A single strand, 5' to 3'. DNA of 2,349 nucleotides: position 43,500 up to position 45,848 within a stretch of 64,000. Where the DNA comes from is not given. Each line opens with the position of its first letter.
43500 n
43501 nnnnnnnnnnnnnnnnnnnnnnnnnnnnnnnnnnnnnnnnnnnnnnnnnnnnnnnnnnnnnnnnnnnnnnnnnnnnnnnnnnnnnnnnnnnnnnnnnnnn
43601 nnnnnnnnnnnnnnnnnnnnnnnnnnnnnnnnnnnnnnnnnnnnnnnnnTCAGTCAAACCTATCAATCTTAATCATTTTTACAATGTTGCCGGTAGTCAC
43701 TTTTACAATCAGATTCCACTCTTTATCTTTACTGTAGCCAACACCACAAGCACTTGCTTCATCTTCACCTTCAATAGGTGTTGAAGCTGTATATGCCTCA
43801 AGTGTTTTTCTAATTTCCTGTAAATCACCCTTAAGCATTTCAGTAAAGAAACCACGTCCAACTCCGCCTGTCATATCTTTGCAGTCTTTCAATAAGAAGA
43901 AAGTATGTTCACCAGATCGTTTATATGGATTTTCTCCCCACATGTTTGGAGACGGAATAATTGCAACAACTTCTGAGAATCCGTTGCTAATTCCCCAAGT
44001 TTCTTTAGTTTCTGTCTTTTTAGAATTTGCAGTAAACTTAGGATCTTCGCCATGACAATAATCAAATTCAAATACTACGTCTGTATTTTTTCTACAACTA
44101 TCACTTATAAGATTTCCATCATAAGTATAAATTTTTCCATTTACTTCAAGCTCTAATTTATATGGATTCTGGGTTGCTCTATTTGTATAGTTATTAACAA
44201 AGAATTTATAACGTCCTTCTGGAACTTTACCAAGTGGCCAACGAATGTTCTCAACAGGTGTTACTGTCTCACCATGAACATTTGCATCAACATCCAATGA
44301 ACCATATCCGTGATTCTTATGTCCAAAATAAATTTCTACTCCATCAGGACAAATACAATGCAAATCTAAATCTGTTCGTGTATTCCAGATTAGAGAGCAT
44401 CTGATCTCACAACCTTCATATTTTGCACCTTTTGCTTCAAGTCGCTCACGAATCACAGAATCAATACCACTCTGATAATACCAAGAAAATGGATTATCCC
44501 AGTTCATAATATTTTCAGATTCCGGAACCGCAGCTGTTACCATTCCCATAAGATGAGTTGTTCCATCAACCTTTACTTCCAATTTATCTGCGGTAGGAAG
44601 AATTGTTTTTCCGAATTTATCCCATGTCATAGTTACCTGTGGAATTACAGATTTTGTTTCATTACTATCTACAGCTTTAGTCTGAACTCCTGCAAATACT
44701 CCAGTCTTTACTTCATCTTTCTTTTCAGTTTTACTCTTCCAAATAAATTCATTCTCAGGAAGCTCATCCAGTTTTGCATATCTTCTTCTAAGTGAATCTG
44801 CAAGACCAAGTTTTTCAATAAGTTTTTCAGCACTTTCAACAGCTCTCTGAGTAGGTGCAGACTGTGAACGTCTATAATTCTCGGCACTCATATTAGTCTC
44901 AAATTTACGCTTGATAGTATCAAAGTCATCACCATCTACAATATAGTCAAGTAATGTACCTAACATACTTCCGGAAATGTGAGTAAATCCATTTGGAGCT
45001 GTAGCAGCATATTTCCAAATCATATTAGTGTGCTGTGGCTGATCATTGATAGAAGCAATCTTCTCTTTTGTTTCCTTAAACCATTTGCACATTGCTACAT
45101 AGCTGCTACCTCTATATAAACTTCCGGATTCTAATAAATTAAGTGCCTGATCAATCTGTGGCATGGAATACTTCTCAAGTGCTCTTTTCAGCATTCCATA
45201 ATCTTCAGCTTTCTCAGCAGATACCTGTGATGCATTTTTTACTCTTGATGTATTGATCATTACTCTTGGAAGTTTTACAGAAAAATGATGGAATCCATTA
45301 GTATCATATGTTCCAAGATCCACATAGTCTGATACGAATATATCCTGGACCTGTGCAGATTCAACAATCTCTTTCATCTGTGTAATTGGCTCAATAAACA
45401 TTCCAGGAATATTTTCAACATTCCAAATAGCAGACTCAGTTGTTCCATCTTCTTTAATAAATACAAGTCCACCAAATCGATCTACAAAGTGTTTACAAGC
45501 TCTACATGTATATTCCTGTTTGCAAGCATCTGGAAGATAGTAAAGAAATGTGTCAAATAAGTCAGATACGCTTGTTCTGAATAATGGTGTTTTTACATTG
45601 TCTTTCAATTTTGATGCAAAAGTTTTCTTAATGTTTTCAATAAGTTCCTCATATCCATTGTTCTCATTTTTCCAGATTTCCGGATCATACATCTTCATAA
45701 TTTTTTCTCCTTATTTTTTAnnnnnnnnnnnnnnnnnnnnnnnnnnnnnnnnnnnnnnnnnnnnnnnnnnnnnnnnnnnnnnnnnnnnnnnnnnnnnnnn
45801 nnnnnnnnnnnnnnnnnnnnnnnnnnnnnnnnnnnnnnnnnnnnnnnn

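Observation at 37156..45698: Ter-like calcium and membrane-stress module carried by a phage: PspA-like protein, three TerD paralogues, a Ca2+ P-type ATPase, a nucleotidyltransferase and a 682-aa unknown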

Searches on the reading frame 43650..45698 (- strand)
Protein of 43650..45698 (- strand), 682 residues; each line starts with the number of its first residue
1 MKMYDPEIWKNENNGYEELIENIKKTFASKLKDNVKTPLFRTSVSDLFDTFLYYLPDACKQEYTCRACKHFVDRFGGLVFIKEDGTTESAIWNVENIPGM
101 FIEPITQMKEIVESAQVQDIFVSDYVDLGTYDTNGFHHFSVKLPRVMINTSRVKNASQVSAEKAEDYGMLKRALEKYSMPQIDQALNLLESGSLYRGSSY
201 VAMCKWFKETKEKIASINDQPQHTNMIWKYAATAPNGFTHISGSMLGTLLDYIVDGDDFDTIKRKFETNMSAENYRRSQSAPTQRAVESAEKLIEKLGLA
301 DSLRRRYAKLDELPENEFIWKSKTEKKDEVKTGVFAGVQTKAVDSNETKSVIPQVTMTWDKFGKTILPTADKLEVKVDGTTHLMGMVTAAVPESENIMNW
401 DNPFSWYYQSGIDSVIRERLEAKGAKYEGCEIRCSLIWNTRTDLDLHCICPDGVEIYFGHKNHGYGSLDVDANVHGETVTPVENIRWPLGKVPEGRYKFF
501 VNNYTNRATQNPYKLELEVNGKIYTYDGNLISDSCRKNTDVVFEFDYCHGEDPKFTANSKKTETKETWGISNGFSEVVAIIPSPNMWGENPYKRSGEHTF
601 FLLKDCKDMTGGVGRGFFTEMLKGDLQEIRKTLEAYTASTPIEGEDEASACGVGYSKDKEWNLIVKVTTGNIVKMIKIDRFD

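Call 3: search_protein_families(library=pfam, proteins=[window:43650-45698:-], max_evalue=0.01)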
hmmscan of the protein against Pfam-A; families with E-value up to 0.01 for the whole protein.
window:43650-45698:- (682 aa): 0 families

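Call 7: search_dna_similar(query=window:43650-45698:-, collection=phages, mode=protein, max_rows=25)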
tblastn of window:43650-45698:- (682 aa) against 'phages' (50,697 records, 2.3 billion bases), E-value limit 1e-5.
Records with a match: 544; places in all: 544; records where one place covers at least 80% of the query: 468.
Best place of each record, by identity: <60% 544.
By first word of the organism name: Salmonella 159; Klebsiella 83; Bacillus 32; Serratia 31; Escherichia 30; Caulobacter 28; Xanthomonas 24; Pseudomonas 23; Vibrio 20; Stenotrophomonas 13; and 32 more.
By host as written in the record: - 57; Klebsiella pneumoniae 42; Salmonella enterica 26; Salmonella enterica subsp. enterica serovar Enteritidis PT1 21; Bacillus cereus 15; Salmonella enterica subsp. enterica serovar Typhimurium 14; Escherichia coli O157:H7 11; Salmonella sp. 10; and 169 more.
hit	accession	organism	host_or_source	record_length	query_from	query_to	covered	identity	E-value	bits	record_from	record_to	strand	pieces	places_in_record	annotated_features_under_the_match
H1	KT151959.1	Brevibacillus phage Sundance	Brevibacillus laterosporus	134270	11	682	99%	47.6%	0e+0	604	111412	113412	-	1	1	hypothetical protein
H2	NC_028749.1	Brevibacillus phage Sundance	Brevibacillus laterosporus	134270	11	682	99%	47.6%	0e+0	604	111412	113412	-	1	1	hypothetical protein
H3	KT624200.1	Bacillus phage SP-15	Bacillus subtilis W-23-S(r); Bacillus ...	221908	39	682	94%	45.8%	4e-180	574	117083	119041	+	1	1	hypothetical protein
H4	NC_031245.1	Bacillus phage SP-15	Bacillus subtilis W-23-S(r); Bacillus ...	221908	39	682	94%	45.8%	4e-180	574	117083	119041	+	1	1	hypothetical protein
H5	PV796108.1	Bacillus phage Edson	Bacillus cereus BC102p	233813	11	682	99%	40.8%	9e-157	507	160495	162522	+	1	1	hypothetical protein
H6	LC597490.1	Bacillus phage vB_BceM_WH1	Bacillus cereus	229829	11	682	99%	40.0%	2e-151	491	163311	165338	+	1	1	hypothetical protein_gp182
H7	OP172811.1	Lysinibacillus phage LC76P1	Lysinibacillus capsici DO76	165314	13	682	98%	39.8%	1e-148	483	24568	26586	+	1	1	hypothetical protein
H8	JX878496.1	Serratia phage phiMAM1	Serratia sp.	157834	21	678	96%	30.0%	2e-74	268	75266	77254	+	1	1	hypothetical protein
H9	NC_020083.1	Serratia phage phiMAM1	Serratia sp.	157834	21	678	96%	30.0%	2e-74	268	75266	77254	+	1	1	hypothetical protein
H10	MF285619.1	Serratia phage 2050H1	Serratia marcescens wk2050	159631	21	678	96%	30.0%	2e-74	267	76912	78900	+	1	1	hypothetical protein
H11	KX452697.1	Serratia phage KNP4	Serratia sp.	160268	21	678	96%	30.0%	2e-74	267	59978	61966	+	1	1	record has no annotation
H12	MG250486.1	Raoultella phage Ro1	Raoultella ornithinolytica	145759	10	678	98%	29.5%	2e-74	268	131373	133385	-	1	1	DNA-directed RNA polymerase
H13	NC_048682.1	Raoultella phage Ro1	Raoultella ornithinolytica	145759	10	678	98%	29.5%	2e-74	268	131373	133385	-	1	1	DNA-directed RNA polymerase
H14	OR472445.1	Klebsiella phage vB_KpnM_Iguana_ER37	Klebsiella pneumoniae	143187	10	678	98%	29.4%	6e-76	272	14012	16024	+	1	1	hypothetical protein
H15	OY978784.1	Klebsiella phage vB_Kpn_K18PH07C1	-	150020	10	678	98%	29.4%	1e-75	271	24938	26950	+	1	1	lipoprotein | nucleotide pyrophosphohydrolase | transcriptional regulator | unknown function (x2) | membrane protein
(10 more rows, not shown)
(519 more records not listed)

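Call 9: get_annotated_region(hit=H1, flank=10000)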
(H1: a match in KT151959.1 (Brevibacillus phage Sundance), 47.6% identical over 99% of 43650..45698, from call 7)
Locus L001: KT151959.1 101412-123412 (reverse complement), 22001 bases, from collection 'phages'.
description: Brevibacillus phage Sundance, complete genome.
organism: Brevibacillus phage Sundance (NCBI taxid 1691958)
taxonomy: Viruses; Duplodnaviria; Heunggongvirae; Uroviricota; Caudoviricetes
host: Brevibacillus laterosporus; source: honeybee debris; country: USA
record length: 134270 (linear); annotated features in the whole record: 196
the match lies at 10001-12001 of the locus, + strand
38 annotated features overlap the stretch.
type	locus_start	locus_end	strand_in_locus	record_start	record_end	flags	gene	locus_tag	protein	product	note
CDS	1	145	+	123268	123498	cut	-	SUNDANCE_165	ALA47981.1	hypothetical protein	-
CDS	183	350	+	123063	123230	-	-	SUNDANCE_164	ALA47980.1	hypothetical protein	-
CDS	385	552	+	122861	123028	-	-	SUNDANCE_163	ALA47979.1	hypothetical protein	-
CDS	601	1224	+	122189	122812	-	-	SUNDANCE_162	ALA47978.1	hypothetical protein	-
CDS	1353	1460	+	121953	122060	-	-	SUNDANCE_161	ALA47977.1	hypothetical protein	-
CDS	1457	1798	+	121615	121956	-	-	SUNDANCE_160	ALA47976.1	hypothetical protein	-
CDS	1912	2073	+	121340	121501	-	-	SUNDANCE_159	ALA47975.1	hypothetical protein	-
CDS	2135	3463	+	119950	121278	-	-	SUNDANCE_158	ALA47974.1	hypothetical protein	-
CDS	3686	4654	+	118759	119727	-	-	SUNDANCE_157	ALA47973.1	putative integrase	-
CDS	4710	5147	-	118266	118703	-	-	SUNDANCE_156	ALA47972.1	hypothetical protein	-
CDS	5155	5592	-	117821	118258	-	-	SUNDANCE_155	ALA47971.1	putative transcriptional regulator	-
CDS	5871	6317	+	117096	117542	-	-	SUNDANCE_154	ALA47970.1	hypothetical protein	-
CDS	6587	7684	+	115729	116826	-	-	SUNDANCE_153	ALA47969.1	hypothetical protein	-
CDS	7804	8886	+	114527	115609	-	-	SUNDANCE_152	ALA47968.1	putative nucleotide-binding protein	-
CDS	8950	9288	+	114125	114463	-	-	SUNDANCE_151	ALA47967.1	hypothetical protein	-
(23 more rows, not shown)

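Call 10: get_annotated_region(hit=H3, flank=10000)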
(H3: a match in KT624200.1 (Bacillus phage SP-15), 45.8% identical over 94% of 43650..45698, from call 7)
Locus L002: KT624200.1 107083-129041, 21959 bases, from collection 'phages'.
description: Bacillus phage SP-15, complete genome.
organism: Bacillus phage SP-15 (NCBI taxid 1792032)
taxonomy: Viruses; Duplodnaviria; Heunggongvirae; Uroviricota; Caudoviricetes; Thornevirus; Thornevirus SP15
host: Bacillus subtilis W-23-S(r); Bacillus licheniformis ATCC 9945a; source: soil sample; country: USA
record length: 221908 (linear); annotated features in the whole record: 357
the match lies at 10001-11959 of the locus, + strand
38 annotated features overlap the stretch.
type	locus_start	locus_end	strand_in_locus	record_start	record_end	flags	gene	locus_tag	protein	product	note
CDS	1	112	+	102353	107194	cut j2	-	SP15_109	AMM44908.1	DNA polymerase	DNA polymerase, part A; similar to YP_002560760.1 DNA polymerase I [Macrococcus caseolyticus JCSC5402]; PSI-BLAST: ...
CDS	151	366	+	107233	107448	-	-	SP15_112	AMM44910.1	hypothetical protein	-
CDS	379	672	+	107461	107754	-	-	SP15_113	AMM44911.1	hypothetical protein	-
CDS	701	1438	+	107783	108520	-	-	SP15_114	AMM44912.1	7-cyano-7-deazaguanine synthase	-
CDS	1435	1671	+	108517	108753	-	-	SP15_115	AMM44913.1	hypothetical protein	-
CDS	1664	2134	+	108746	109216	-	-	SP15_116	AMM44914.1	hypothetical protein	similar to YP_004516311.1 hypothetical protein Desku_0911 [Desulfotomaculum kuznetsovii DSM 6115]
CDS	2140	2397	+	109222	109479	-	-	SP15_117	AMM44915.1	hypothetical protein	-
CDS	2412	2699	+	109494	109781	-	-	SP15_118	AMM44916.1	hypothetical protein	-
regulatory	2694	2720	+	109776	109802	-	-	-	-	terminator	rho-independent terminator; discovered using ARNold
CDS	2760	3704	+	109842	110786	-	-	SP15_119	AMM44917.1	OB-fold domain protein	similar to YP_001788711.1 HD domain-containing protein [Clostridium botulinum A3 str. Loch Maree]; Pfam PF01336.19 ...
CDS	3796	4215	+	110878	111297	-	-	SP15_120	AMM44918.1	hypothetical protein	-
CDS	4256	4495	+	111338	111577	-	-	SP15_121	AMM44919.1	hypothetical protein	-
CDS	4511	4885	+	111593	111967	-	-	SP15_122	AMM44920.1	hypothetical protein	-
CDS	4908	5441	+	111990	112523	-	-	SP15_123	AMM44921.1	hypothetical protein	-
CDS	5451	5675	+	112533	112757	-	-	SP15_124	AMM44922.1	hypothetical protein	-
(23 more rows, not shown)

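Call 11: search_protein_families(library=phrogs, proteins=[window:43650-45698:-], max_evalue=0.001)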
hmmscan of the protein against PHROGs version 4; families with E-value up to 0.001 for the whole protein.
window:43650-45698:- (682 aa): 2 families
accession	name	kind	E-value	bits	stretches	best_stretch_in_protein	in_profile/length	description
phrog_1735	-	unknown function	4.6e-169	565.4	1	22-679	6-672/673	-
phrog_23228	-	unknown function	5.9e-61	207.6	1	205-677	2-469/472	-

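Call 12: search_solved_structures(query=window:43650-45698:-, max_evalue=1)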
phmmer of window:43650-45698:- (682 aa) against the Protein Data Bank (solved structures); distinct sequences matched with E-value up to 1: 0.

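Call 28: search_protein_families(library=ncbifam, proteins=[window:43650-45698:-], max_evalue=0.01)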
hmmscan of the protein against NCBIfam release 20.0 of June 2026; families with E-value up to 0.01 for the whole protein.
window:43650-45698:- (682 aa): 0 families

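Call 42: find_homologous_proteins(query=window:43650-45698:-)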
Query window:43650-45698:- (682 aa): 162 proteins with E <= 0.001 among 8000 candidates; the best 120 are listed.
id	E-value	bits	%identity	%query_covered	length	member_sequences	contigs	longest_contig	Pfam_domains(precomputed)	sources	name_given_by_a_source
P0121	0.0e+0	1553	97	100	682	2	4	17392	PF26675.1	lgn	-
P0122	0.0e+0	1553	97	100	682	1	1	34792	PF26675.1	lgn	-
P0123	0.0e+0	1536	96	100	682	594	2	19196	PF26675.1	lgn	-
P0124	0.0e+0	1530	96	100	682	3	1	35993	PF26675.1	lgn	-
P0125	0.0e+0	1521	95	100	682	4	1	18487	PF26675.1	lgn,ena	-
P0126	0.0e+0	1494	94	100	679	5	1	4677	PF26675.1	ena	-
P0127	0.0e+0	1493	93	100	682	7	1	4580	PF26675.1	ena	-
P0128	0.0e+0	1487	93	100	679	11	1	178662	PF26675.1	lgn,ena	-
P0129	0.0e+0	1418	88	100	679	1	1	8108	PF26675.1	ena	-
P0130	0.0e+0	1397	87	100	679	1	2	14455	PF26675.1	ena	-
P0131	0.0e+0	1394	87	100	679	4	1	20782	PF26675.1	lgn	-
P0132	0.0e+0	1375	96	71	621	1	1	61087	PF26675.1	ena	-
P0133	0.0e+0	1371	86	100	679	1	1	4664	PF26675.1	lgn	-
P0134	0.0e+0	1363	85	100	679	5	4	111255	PF26675.1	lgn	-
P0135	0.0e+0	1360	85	100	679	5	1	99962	PF26675.1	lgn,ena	-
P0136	0.0e+0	1356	85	100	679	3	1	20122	PF26675.1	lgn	-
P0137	0.0e+0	1318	83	100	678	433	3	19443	PF26675.1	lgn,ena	-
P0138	0.0e+0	1290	80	100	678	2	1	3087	PF26675.1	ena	-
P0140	0.0e+0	1111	98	71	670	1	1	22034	PF14743.13,PF26675.1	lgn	-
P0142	1.1e-201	690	47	98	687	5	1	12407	PF26675.1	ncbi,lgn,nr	ncbi:hypothetical protein CF087_20565 [Clostridium botulinum]|nr:hypothetical protein [Clostridium b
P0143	1.6e-201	689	49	98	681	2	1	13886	PF26675.1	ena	-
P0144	2.5e-200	685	49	96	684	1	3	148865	PF26675.1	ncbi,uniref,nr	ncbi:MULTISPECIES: hypothetical protein [unclassified Clostridium]|uniref:hypothetical protein n=1 T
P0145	1.5e-199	683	49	98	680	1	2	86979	PF26675.1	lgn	-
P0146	1.7e-199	683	47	100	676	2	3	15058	PF26675.1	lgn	-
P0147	1.9e-199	682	48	98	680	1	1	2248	PF26675.1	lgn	-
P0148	3.3e-199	682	48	98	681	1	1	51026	PF26675.1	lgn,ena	-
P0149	1.4e-198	680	49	94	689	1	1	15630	PF26675.1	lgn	-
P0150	1.8e-198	679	48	99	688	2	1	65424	PF26675.1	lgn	-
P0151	2.0e-198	679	48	100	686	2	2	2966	PF26675.1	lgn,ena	-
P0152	3.8e-198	678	47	99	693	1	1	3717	PF26675.1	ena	-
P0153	4.3e-198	678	49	98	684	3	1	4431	PF26675.1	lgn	-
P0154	4.6e-198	678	48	99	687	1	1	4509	PF26675.1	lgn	-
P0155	5.7e-198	677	49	98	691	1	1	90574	PF26675.1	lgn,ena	-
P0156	1.0e-197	677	50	94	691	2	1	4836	PF26675.1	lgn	-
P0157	2.9e-197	675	47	98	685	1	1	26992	PF26675.1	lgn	-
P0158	7.1e-197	674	48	98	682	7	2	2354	PF26675.1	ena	-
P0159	1.3e-196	673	48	99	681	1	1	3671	PF26675.1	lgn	-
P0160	5.3e-196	671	47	99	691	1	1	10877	PF26675.1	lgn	-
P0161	7.9e-196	670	48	98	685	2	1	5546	PF26675.1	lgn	-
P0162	4.3e-195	668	48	98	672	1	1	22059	PF26675.1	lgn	-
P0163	4.6e-195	668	48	99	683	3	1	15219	PF26675.1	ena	-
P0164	9.1e-195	667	46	99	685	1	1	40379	PF26675.1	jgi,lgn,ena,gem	-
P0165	1.1e-194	667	46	100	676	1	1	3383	PF26675.1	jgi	-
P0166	1.2e-194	666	47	99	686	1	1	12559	PF26675.1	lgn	-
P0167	1.5e-194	666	47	99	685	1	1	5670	PF26675.1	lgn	-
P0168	1.8e-194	666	47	98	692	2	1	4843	PF26675.1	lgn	-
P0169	3.5e-194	665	47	99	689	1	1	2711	PF26675.1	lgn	-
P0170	6.9e-194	664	49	94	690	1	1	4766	PF26675.1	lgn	-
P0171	7.6e-194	664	46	99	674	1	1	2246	PF26675.1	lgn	-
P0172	1.3e-193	663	46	98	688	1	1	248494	PF26675.1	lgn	-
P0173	2.1e-193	662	46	99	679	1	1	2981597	PF26675.1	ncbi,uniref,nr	ncbi:hypothetical protein [Cytobacillus massiliigabonensis]|uniref:hypothetical protein n=1 Tax=Cyto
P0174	3.1e-193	662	46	99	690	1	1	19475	PF26675.1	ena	-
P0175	1.1e-192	660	47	99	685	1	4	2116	PF26675.1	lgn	-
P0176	6.6e-192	657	46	99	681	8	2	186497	PF26675.1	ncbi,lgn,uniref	ncbi:YfaP family protein [Aneurinibacillus aneurinilyticus]|uniref:YfaP family protein n=1 Tax=Aneur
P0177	2.8e-191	655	47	99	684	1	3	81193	PF26675.1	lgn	-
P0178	6.1e-191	654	49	94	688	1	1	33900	PF26675.1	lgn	-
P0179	1.4e-190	653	48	94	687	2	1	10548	PF26675.1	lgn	-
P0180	1.5e-190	653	45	99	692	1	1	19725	PF26675.1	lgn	-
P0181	2.8e-190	652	47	99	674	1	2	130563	PF26675.1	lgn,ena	-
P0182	5.9e-190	651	47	97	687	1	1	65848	PF26675.1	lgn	-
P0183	7.0e-190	651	47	98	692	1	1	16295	PF26675.1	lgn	-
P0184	2.6e-189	649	47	96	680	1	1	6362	PF26675.1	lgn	-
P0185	7.9e-189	647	47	99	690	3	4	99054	PF26675.1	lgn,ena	-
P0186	2.7e-188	646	46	98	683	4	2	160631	PF26675.1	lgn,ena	-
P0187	1.2e-187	643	48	94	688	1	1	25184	PF26675.1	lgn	-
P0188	2.8e-187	642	46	98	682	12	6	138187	PF26675.1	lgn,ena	-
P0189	2.7e-186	639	45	99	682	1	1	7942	PF26675.1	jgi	jgi:hypothetical protein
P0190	5.4e-186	638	47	98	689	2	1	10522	PF26675.1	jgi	jgi:hypothetical protein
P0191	2.0e-185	636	43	99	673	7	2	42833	PF26675.1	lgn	-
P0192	2.1e-185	636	46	99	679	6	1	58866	PF26675.1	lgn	-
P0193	2.3e-185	636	46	98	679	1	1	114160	PF26675.1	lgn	-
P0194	2.9e-185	635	45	99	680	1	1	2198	PF26675.1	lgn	-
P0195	2.2e-183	629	46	99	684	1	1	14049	PF26675.1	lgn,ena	-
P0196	3.0e-183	629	47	98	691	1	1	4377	PF26675.1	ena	-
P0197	4.6e-183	628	48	98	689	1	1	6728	PF26675.1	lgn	-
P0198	1.6e-182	626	46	99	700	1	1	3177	PF26675.1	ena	-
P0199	2.1e-182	626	46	96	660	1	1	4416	PF26675.1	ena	-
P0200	2.7e-182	626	45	99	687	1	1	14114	PF26675.1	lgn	-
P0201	3.7e-182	625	46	99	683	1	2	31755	PF26675.1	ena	-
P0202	3.9e-182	625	46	99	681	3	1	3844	PF26675.1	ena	-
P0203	6.0e-182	625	46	99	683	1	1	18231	PF26675.1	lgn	-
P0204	7.2e-182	624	46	98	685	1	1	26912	PF26675.1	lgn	-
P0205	1.2e-181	624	46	99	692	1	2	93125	PF26675.1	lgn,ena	-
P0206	4.8e-181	622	45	100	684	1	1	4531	PF26675.1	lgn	-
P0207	3.5e-180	619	46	98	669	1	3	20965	PF26675.1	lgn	-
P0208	3.6e-180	619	47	94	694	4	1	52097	PF26675.1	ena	-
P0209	3.8e-180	619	45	98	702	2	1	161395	PF26675.1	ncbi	ncbi:hypothetical protein ACSW9O_15410 (plasmid) [Clostridium perfringens]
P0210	2.0e-179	616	43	98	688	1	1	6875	PF26675.1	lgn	-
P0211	4.3e-179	615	44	98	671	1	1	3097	PF26675.1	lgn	-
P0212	6.8e-178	611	44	99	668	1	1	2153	PF26675.1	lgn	-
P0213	7.1e-178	611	47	94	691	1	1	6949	PF26675.1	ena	-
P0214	1.6e-177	610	46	94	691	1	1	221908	PF26675.1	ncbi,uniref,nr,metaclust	ncbi:hypothetical protein SP15_131 [Bacillus phage SP-15]|uniref:Uncharacterized protein n=1 Tax=Bac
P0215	6.7e-177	608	44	98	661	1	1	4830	PF26675.1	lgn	-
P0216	7.5e-177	608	46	99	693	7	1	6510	PF26675.1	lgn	-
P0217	1.7e-175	603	44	98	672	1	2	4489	PF26675.1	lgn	-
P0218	1.9e-175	603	45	98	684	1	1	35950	PF26675.1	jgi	-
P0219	5.6e-175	601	47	87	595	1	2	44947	PF26675.1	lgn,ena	-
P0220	1.9e-174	600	43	99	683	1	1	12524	PF26675.1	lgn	-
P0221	2.9e-174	599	43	99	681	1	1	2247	PF26675.1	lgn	-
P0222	9.0e-174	598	42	98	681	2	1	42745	PF26675.1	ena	-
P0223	4.8e-173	595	42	98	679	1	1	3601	PF26675.1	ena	-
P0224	1.9e-168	580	44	95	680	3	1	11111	PF26675.1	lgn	-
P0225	3.1e-167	576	44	95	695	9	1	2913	PF26675.1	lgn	-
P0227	1.8e-163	563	42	98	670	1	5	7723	PF26675.1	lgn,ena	-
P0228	7.3e-162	558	43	95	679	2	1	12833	PF26675.1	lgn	-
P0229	2.1e-160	553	40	99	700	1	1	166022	PF26675.1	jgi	jgi:hypothetical protein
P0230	6.5e-160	552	43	98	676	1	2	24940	PF26675.1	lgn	-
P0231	1.3e-155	537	40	98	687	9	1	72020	PF26675.1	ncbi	-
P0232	2.3e-153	530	40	99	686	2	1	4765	PF26675.1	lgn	-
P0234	5.6e-151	522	40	99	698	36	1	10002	PF26675.1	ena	-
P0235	3.9e-150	519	40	98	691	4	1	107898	PF26675.1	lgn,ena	-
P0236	1.4e-145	504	41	99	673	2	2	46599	PF26675.1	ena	-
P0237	3.7e-134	467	37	98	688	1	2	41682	PF26675.1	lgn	-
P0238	1.1e-133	465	38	98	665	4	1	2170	PF26675.1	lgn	-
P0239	5.4e-132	459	39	93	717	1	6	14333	PF26675.1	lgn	-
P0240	5.7e-113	397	34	98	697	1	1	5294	PF26675.1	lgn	-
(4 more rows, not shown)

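Call 44: search_protein_families(library=pfam, proteins=[window:43650-45698:-], max_evalue=10)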
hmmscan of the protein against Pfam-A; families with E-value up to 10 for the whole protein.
window:43650-45698:- (682 aa): 0 families
